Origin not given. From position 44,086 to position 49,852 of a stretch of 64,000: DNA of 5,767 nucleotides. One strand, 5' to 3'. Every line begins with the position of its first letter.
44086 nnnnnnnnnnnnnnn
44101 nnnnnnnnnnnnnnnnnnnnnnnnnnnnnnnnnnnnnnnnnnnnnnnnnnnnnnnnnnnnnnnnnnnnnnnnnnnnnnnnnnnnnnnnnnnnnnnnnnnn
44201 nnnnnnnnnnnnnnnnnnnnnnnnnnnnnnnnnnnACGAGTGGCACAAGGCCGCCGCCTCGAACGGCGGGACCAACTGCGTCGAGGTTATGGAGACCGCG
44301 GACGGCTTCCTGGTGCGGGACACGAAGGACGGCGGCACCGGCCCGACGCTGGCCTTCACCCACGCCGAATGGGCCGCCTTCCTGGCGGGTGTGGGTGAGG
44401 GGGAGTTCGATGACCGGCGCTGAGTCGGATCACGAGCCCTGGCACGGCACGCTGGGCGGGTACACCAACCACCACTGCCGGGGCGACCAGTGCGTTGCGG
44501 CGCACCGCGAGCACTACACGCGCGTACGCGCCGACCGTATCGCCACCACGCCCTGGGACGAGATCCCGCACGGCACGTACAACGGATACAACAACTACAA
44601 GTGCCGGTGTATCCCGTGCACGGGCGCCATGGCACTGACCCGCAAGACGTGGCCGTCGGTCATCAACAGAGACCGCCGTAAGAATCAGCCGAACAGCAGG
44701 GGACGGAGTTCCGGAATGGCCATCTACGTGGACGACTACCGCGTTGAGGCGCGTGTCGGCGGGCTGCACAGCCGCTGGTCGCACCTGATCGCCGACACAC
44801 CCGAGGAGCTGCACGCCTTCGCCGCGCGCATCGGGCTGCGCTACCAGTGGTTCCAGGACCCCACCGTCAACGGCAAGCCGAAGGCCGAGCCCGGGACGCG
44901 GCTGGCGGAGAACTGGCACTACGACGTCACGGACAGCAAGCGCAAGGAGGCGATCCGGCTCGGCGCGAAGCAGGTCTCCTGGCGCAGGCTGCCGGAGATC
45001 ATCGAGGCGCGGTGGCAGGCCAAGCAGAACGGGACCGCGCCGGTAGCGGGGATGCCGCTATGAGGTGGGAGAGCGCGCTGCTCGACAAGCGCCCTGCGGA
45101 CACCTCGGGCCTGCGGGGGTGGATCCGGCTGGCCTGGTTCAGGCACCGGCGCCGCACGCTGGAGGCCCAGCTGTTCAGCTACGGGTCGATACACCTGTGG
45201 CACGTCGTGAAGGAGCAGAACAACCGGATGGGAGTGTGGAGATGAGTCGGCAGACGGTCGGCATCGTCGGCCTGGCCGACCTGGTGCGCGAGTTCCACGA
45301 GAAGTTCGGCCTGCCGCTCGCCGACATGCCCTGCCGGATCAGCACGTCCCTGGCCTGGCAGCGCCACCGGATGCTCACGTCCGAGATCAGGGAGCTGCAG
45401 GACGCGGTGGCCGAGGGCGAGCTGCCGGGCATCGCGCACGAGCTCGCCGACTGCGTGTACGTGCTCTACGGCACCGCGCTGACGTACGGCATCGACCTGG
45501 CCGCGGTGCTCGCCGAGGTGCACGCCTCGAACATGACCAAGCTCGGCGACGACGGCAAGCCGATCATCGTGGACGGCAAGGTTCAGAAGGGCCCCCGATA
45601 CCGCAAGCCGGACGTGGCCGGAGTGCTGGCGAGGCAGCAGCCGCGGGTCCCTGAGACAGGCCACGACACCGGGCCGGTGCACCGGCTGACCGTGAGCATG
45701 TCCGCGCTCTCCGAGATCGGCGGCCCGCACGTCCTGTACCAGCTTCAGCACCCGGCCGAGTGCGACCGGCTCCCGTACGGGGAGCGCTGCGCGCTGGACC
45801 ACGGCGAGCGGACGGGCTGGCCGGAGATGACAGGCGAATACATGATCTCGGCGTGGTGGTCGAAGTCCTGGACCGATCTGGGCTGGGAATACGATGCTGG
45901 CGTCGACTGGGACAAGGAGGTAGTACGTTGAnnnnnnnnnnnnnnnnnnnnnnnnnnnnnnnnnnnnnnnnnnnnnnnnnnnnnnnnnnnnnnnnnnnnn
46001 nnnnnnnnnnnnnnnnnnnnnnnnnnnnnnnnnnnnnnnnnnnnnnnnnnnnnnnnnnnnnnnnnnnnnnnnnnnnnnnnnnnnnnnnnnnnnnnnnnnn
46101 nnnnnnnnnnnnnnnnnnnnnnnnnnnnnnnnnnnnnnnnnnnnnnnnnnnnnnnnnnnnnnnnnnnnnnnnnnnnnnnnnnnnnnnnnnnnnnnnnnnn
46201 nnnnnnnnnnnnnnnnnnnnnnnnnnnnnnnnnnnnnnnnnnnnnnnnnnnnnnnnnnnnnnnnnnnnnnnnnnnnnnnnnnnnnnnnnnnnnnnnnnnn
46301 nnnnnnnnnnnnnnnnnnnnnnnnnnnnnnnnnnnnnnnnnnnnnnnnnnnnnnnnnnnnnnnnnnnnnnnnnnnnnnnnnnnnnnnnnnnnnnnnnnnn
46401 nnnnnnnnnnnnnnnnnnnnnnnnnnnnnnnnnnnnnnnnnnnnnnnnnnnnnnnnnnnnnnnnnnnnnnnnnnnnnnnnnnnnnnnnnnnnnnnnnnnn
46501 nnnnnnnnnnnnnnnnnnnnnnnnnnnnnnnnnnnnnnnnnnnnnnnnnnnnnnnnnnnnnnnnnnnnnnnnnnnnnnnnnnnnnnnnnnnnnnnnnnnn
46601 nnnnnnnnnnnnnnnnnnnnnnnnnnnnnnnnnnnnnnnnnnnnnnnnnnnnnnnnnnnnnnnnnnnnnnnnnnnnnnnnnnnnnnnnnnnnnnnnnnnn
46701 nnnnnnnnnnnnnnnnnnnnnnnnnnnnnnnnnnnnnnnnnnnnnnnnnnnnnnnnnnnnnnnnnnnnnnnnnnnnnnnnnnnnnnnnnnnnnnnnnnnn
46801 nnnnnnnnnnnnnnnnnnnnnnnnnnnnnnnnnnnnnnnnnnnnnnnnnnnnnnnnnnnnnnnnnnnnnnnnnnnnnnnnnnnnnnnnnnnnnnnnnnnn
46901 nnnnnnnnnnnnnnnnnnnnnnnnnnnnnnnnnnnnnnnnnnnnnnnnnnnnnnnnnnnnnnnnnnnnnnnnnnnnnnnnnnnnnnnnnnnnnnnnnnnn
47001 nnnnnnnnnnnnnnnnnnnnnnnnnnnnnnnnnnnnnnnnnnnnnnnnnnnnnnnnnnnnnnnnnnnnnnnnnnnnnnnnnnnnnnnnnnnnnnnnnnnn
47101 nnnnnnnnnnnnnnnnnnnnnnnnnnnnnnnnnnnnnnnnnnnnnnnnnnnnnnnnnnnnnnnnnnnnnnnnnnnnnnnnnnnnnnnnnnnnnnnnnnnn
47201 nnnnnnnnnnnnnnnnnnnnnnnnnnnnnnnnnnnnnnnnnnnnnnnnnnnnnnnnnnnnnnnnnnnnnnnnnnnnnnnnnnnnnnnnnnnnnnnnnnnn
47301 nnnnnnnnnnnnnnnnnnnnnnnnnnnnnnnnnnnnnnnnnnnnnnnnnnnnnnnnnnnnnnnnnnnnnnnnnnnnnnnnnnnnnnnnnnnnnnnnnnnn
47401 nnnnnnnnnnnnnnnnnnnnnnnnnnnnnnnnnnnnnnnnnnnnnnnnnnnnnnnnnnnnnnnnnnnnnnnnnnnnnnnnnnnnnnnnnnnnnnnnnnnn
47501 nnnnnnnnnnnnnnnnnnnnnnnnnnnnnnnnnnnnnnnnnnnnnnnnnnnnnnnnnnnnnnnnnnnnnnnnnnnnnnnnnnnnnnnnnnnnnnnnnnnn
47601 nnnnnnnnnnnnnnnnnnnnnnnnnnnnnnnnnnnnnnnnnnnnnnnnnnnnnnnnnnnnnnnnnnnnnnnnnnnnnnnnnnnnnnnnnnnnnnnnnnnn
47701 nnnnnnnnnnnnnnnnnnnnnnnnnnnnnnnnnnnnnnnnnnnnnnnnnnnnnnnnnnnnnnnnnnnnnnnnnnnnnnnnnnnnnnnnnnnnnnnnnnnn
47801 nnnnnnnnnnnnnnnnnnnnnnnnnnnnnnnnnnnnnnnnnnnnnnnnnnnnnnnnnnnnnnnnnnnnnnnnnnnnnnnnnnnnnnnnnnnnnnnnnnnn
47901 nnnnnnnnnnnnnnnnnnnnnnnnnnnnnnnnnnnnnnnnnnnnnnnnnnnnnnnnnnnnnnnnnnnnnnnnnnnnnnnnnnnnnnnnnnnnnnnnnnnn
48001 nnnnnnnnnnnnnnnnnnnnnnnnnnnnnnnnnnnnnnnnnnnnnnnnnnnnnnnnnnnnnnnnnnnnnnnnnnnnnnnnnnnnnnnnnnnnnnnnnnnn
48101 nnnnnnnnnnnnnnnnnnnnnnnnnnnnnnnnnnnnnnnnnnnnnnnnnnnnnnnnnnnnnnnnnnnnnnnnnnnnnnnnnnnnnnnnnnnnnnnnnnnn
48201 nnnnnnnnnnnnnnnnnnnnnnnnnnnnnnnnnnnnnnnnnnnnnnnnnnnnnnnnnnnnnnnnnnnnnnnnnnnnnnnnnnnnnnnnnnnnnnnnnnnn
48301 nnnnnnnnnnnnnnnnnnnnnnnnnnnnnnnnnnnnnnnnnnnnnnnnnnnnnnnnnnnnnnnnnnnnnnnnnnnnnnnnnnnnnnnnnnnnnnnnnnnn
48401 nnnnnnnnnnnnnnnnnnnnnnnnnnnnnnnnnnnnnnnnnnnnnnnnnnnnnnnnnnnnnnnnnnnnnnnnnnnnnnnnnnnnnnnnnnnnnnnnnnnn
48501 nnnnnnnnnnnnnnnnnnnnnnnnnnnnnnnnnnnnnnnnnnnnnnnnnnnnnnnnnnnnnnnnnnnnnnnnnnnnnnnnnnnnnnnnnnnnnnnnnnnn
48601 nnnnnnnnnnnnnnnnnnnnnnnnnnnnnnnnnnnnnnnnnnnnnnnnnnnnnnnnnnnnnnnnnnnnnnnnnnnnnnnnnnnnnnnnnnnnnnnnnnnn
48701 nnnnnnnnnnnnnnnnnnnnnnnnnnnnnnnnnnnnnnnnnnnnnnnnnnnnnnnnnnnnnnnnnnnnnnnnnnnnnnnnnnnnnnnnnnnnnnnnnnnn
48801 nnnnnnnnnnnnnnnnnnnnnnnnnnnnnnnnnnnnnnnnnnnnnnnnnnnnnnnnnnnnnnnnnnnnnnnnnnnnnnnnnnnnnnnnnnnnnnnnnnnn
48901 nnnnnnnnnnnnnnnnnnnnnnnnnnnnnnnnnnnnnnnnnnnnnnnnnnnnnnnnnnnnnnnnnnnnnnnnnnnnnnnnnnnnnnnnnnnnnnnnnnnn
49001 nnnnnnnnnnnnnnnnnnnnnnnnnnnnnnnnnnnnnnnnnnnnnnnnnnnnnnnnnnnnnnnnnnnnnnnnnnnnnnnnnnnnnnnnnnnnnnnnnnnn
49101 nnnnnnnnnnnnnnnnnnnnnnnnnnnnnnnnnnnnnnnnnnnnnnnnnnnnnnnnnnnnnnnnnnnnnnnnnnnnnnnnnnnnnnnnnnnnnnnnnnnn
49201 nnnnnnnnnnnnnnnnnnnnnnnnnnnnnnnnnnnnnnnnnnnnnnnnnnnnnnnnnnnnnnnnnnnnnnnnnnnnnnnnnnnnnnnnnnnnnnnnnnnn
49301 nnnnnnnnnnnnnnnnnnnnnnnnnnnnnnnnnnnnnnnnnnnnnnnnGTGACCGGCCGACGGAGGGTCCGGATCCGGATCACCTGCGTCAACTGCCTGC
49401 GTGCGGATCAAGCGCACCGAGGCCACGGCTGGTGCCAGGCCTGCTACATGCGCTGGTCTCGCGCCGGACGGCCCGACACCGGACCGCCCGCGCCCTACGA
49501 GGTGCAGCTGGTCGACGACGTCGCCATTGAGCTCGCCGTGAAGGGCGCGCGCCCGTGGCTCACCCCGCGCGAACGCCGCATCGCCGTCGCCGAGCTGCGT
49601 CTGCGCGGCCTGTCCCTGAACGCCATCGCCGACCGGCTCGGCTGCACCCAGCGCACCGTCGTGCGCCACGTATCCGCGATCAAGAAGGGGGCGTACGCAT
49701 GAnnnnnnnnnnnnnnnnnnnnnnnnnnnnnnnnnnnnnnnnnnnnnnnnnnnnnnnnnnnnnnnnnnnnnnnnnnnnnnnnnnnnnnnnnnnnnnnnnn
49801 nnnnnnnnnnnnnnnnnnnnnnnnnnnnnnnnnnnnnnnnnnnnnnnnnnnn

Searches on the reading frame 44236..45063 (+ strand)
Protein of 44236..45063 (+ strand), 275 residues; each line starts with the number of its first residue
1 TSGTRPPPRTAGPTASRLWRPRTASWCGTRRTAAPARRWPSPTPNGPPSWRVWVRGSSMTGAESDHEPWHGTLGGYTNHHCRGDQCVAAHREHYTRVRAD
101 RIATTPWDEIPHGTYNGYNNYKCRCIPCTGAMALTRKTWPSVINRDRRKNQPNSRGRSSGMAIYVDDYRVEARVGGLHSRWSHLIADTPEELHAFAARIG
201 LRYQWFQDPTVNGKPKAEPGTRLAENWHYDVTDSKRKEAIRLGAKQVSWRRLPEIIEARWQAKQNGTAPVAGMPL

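Call 33: search_protein_families(library=pfam, proteins=[window:44236-45063:+], max_evalue=0.01)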
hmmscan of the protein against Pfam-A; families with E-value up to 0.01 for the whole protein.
window:44236-45063:+ (275 aa): 1 family
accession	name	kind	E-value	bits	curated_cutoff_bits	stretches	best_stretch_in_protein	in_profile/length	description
PF13223.11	DUF4031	-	6.6e-22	78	25.6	1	163-257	1-74/76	Protein of unknown function (DUF4031)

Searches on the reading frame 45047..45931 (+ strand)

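Call 33: search_protein_families(library=pfam, proteins=[window:45047-45931:+], max_evalue=0.01)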
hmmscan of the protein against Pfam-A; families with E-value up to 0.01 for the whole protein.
window:45047-45931:+ (294 aa): 2 families
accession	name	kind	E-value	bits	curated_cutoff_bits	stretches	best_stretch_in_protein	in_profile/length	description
PF01503.22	PRA-PH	-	8.9e-16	58.5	21.3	1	80-162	1-86/86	Phosphoribosyl-ATP pyrophosphohydrolase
PF03819.22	MazG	-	9.6e-05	23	22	1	108-158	8-62/74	MazG nucleotide pyrophosphohydrolase domain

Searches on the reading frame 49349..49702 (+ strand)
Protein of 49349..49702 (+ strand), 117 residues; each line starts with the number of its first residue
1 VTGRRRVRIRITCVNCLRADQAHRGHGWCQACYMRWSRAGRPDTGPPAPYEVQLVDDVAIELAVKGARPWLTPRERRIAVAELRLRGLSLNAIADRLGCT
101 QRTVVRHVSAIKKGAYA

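Call 33: search_protein_families(library=pfam, proteins=[window:49349-49702:+], max_evalue=0.01)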
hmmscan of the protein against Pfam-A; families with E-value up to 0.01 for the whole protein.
window:49349-49702:+ (117 aa): 9 families
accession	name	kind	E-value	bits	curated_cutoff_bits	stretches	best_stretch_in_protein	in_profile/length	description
PF13384.12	HTH_23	-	7.7e-07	29.2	24.6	1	75-114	5-45/50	Homeodomain-like domain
PF00196.25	GerE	-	8.7e-06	25.7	23.5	1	71-112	3-42/57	Bacterial regulatory proteins, luxR family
PF13936.12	HTH_38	-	1.7e-05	24.9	27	1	77-108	10-41/44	Helix-turn-helix domain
PF08279.18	HTH_11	-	4.6e-05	23.7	25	1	84-113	11-41/55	HTH domain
PF04545.22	Sigma70_r4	-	0.0026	17.7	24.1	1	71-107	5-40/50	Sigma-70, region 4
PF08281.18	Sigma70_r4_2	-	0.0037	17.3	25.7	1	73-112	12-51/54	Sigma-70, region 4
PF12840.13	HTH_20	-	0.0061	16.9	27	1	84-109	15-40/51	Helix-turn-helix domain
PF13518.12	HTH_28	-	0.0065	17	25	0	76-108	1-33/52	Helix-turn-helix domain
PF07638.17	Sigma70_ECF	-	0.0076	16.6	21.1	1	73-111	138-175/185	ECF sigma factor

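Call 76: search_protein_families(library=phrogs, proteins=[window:49349-49702:+], max_evalue=0.01)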
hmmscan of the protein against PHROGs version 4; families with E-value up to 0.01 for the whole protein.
window:49349-49702:+ (117 aa): 8 families
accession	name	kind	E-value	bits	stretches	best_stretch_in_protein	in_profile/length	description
phrog_3855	-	DNA, RNA and nucleotide metabolism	2e-06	29.2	1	66-113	59-105/115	HTH DNA binding protein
phrog_928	-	unknown function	0.00018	22.5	1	71-110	39-77/187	-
phrog_6831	-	transcription regulation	0.00048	21.1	1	79-106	10-37/68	transcriptional regulator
phrog_664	-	DNA, RNA and nucleotide metabolism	0.00048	21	1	69-107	83-120/210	DNA binding protein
phrog_645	-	DNA, RNA and nucleotide metabolism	0.00051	21.2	1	74-108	24-59/196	Rnase E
phrog_11138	-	unknown function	0.0012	20.2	1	72-113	92-133/142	-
phrog_20467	-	DNA, RNA and nucleotide metabolism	0.0018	19.1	0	14-43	24-55/112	HNH endonuclease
phrog_29861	-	unknown function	0.0075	17.3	1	63-110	70-118/239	-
